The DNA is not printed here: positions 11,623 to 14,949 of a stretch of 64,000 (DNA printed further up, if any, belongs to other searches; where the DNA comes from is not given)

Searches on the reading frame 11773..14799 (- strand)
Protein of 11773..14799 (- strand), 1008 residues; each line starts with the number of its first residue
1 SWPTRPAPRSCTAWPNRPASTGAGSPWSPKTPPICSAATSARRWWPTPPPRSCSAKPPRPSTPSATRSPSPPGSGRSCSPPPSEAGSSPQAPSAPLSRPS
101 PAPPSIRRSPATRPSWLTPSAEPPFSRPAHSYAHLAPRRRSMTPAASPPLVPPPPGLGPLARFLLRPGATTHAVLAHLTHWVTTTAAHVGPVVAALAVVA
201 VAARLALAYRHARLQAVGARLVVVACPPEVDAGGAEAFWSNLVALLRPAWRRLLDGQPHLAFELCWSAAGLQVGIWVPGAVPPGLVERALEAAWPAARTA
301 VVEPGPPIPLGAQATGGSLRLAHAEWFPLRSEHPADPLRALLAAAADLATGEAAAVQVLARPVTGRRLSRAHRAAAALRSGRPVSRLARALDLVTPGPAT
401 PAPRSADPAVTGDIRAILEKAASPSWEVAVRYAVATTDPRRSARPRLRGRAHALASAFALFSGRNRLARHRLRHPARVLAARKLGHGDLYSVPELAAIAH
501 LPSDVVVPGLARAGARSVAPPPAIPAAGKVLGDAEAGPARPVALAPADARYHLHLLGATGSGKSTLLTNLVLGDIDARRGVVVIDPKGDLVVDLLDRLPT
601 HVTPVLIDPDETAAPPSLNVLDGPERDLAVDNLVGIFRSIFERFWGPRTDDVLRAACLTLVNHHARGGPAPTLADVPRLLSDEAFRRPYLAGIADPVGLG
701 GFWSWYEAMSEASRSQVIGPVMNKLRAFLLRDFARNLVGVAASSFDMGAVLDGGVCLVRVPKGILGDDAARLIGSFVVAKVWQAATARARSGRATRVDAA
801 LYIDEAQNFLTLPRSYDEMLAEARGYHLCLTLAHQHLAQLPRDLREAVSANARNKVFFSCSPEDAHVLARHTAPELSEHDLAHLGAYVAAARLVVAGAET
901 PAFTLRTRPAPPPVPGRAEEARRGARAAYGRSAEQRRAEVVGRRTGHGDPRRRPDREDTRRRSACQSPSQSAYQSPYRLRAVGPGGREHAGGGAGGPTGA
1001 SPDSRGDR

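Call 72: search_protein_families(library=pfam, proteins=[window:11773-14799:-], max_evalue=0.001)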
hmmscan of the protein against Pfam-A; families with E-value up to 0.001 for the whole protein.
window:11773-14799:- (1008 aa): 5 families
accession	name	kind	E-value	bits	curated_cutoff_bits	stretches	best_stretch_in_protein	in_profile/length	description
PF12696.13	TraG-D_C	-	6.5e-05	23.3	22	1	801-863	4-70/126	TraM recognition site of TraD and TraG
PF10412.15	TrwB_AAD_bind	-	7.8e-05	22.2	20.5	0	544-595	9-60/387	Type IV secretion-system coupling protein DNA-binding domain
PF01935.23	DUF87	-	0.00011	22.8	23.2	1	541-589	13-63/220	Helicase HerA, central domain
PF13401.12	AAA_22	-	0.00033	21.4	27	0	550-587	5-42/130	AAA domain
PF01580.24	FtsK_SpoIIIE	-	0.0007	19.5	24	0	551-610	40-103/221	FtsK/SpoIIIE family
